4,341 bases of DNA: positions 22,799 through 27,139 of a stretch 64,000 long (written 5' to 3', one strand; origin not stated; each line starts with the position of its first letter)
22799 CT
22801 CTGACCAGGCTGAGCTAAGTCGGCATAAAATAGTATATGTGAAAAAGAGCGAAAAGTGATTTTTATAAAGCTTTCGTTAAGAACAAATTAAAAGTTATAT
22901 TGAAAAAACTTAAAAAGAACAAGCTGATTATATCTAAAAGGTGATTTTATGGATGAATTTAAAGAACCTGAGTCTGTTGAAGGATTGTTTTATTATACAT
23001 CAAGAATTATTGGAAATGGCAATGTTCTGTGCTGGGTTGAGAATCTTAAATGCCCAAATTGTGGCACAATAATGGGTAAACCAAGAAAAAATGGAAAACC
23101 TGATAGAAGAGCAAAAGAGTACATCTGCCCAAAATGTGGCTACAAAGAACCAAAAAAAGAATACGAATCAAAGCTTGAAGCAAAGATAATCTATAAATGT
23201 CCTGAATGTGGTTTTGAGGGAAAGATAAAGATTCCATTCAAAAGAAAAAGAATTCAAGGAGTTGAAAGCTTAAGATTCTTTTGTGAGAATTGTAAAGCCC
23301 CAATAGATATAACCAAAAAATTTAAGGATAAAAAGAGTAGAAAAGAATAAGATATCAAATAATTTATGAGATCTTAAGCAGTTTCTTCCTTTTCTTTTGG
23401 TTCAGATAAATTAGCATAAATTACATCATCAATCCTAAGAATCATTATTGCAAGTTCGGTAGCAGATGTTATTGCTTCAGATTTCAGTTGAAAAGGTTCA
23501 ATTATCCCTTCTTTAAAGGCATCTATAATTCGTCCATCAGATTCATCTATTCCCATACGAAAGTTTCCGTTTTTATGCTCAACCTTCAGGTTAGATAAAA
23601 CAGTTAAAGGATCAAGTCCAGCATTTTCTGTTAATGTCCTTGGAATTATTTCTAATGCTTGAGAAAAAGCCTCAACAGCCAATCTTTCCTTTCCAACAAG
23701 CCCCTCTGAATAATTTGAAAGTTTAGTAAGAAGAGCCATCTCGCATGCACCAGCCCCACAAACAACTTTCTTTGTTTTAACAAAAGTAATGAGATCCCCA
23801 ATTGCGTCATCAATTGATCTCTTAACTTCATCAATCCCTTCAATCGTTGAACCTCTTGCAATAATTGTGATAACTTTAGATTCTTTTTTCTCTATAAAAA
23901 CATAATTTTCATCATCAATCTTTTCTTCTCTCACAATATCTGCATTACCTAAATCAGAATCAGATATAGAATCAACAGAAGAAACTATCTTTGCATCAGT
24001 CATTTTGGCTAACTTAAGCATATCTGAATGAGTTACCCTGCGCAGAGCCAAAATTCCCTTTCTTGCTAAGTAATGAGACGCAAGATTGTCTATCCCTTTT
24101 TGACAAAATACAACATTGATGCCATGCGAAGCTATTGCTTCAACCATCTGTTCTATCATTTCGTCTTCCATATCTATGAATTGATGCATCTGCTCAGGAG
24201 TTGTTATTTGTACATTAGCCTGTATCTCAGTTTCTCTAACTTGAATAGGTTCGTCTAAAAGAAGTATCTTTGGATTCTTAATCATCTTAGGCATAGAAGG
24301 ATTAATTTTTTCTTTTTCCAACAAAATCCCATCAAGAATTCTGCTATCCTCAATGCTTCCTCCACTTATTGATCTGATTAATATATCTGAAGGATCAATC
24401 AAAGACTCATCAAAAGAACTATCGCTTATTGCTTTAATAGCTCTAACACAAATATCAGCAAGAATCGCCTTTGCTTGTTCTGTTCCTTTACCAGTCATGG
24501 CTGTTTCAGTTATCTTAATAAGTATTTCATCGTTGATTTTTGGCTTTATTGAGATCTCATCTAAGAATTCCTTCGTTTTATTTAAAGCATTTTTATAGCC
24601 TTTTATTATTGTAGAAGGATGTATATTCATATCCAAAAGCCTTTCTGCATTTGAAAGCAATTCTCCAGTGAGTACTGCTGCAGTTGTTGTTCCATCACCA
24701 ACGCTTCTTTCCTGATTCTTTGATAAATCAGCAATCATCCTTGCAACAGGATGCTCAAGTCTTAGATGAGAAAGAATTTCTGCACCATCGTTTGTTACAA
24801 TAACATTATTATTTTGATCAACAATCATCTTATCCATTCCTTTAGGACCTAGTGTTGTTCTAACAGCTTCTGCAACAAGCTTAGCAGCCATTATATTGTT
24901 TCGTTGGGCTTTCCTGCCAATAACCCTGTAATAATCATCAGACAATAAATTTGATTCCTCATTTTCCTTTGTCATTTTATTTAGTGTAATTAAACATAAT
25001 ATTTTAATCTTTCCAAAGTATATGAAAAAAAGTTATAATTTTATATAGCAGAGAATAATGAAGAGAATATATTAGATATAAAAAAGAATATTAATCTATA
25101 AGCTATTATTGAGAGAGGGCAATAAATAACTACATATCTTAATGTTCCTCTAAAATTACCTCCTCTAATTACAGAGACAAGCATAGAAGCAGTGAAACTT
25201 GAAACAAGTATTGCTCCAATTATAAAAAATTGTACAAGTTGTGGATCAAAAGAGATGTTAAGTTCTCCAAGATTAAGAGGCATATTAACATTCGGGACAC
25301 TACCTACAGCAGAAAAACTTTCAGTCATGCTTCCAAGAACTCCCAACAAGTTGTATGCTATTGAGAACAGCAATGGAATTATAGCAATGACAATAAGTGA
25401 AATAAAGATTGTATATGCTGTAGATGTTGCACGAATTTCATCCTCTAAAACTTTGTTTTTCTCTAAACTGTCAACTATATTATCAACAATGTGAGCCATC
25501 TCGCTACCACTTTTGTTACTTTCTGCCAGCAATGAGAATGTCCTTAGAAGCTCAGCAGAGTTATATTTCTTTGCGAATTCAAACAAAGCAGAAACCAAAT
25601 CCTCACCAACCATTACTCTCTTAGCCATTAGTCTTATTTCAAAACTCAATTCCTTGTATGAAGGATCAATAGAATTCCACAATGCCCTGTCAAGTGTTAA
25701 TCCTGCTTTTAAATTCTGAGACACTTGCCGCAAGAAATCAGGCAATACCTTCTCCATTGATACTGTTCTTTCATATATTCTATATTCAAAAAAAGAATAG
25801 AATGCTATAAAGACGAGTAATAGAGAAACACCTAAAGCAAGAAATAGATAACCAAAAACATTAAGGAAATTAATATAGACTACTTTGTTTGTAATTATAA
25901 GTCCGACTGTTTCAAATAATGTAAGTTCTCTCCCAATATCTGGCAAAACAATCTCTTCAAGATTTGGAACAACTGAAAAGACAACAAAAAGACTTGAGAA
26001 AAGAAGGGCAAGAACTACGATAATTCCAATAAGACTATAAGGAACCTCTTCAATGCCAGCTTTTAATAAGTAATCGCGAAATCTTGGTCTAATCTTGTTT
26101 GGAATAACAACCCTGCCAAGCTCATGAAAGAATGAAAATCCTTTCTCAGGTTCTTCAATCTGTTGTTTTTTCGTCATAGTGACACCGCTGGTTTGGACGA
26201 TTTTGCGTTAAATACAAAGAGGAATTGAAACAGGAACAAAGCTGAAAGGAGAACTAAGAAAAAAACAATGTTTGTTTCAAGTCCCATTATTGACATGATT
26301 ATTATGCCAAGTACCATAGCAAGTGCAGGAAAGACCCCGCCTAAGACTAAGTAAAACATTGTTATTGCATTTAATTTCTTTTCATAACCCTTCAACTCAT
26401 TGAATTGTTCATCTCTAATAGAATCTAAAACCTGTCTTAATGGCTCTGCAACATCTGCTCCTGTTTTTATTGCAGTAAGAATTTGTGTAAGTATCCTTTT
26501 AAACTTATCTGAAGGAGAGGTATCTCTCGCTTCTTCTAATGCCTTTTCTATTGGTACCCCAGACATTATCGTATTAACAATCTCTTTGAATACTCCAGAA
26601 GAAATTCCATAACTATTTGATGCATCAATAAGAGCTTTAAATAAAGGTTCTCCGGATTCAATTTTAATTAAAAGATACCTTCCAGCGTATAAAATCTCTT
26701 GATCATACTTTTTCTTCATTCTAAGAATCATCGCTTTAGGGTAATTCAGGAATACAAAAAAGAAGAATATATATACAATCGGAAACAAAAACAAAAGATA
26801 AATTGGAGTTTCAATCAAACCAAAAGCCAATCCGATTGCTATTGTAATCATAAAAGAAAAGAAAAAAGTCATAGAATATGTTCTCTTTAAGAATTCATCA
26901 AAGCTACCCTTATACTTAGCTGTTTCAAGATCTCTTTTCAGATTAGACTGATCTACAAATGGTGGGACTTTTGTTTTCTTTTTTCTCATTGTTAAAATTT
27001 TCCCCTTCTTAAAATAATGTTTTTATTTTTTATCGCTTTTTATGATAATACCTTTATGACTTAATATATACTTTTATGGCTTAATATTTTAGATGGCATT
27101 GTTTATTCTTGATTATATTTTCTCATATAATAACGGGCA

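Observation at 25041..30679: Tad/archaeal type-IV-pilus-like operon led by a giant coiled-coil wHTH protein with LPxGFL repeats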

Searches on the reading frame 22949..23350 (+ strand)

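Call 84: search_protein_families(library=pfam, proteins=[window:22949-23350:+], max_evalue=0.001)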
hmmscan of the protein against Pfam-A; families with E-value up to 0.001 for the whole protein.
window:22949-23350:+ (133 aa): 5 families
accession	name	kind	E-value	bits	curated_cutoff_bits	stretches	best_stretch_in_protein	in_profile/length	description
PF13248.11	Zn_ribbon_3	-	0.00013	21.7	27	0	33-40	3-10/26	zinc-ribbon domain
PF08271.17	Zn_Ribbon_TF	-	0.00016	21.5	29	0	34-77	2-39/43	TFIIB zinc-binding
PF07754.17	HVO_2753_ZBP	-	0.00043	20.4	33.2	0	51-88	10-46/46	Small zinc finger protein HVO_2753-like, Zn-binding pocket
PF08792.16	A2L_zn_ribbon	-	0.00059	19.9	22.9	0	57-68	21-32/33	A2L zinc ribbon domain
PF07282.18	Cas12f1-like_TNB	-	0.00078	20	26.3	0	34-66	30-49/60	Cas12f1-like, TNB domain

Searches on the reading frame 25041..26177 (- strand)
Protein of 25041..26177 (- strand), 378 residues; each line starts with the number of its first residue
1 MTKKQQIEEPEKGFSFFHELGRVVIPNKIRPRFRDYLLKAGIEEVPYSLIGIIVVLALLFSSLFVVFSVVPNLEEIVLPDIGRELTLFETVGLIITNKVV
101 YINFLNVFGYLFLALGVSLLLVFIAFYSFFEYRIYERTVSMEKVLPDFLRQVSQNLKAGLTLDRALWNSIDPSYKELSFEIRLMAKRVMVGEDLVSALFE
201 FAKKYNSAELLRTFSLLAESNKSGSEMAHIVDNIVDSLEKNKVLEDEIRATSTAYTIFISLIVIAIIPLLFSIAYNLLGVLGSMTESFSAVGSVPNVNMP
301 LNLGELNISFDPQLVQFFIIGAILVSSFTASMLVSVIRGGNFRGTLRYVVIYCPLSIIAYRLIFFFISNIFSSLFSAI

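Call 3: search_protein_families(library=pfam, proteins=[window:25041-26177:-], max_evalue=0.1)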
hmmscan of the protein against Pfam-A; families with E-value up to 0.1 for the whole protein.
window:25041-26177:- (378 aa): 1 family
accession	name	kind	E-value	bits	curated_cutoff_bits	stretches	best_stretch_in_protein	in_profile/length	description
PF00482.28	T2SSF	-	1.9e-11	44.4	25.2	1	148-272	1-122/125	Type II secretion system (T2SS), protein F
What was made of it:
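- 25041..26177 (-): Platform protein, C-terminal-half equivalent (one T2SSF domain, 5 predicted TM segments). TadC/EpdK-like. Overlaps the preceding gene by 4 nt. Pfam T2SSF 1.9e-11: call 3.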

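Call 4: search_protein_families(library=ncbifam, proteins=[window:25041-26177:-], max_evalue=0.1)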
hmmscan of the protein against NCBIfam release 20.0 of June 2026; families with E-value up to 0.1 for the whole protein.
window:25041-26177:- (378 aa): 2 families
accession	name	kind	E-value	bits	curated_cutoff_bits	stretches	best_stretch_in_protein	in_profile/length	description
NF004704.2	PRK06041.1-2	equivalog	1.7e-05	23.7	550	1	93-356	281-539/555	archaellar assembly protein ArlJ/FlaJ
NF004705.1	PRK06041.1-3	equivalog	4e-05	22.7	400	1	53-373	156-464/465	archaellar assembly protein ArlJ/FlaJ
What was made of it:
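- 25041..26177 (-): Aligns to positions 281-539 of the 555-position ArlJ/FlaJ model: call 4.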

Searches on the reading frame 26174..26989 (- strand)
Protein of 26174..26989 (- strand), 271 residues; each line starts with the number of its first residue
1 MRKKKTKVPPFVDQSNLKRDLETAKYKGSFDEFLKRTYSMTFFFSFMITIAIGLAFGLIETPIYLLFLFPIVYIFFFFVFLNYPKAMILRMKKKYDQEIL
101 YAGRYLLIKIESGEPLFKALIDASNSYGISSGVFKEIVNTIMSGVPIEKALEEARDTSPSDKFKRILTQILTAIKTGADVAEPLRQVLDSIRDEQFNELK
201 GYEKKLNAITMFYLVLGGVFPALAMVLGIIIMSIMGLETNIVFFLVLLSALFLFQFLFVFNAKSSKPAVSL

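Call 3: search_protein_families(library=pfam, proteins=[window:26174-26989:-], max_evalue=0.1)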
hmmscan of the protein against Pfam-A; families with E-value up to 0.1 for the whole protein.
window:26174-26989:- (271 aa): 3 families
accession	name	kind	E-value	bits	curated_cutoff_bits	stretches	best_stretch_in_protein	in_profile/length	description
PF00482.28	T2SSF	-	5.8e-14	52.6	25.2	1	104-227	3-124/125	Type II secretion system (T2SS), protein F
PF20990.2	DUF2207_C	-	0.0013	19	33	1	176-262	103-187/247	Predicted membrane protein (DUF2207) C-terminal domain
PF18927.5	CrtO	-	0.004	17.9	27.3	1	5-91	26-112/123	Glycosyl-4,4'-diaponeurosporenoate acyltransferase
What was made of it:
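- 26174..26989 (-): Platform protein, N-terminal-half equivalent (one T2SSF domain, 4 TM segments). TadB/EpdJ-like. Pfam T2SSF 5.8e-14: call 3.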

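Call 4: search_protein_families(library=ncbifam, proteins=[window:26174-26989:-], max_evalue=0.1)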
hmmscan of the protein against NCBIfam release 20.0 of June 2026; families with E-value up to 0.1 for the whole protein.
window:26174-26989:- (271 aa): 3 families
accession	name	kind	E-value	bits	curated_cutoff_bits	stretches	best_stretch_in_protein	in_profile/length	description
NF046075.1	UpsF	equivalog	7.1e-06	25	400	1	23-245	15-233/484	membrane pilin protein UpsF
NF007861.0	PRK10573.1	equivalog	0.0079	15.3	401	1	90-186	233-321/401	protein transport protein HofC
TIGR02120.1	GspF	equivalog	0.049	12.9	424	1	141-186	76-121/401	type II secretion system inner membrane protein GspF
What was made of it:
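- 26174..26989 (-): Aligns to residues 15-233 of the 484-residue UpsF model: call 4.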
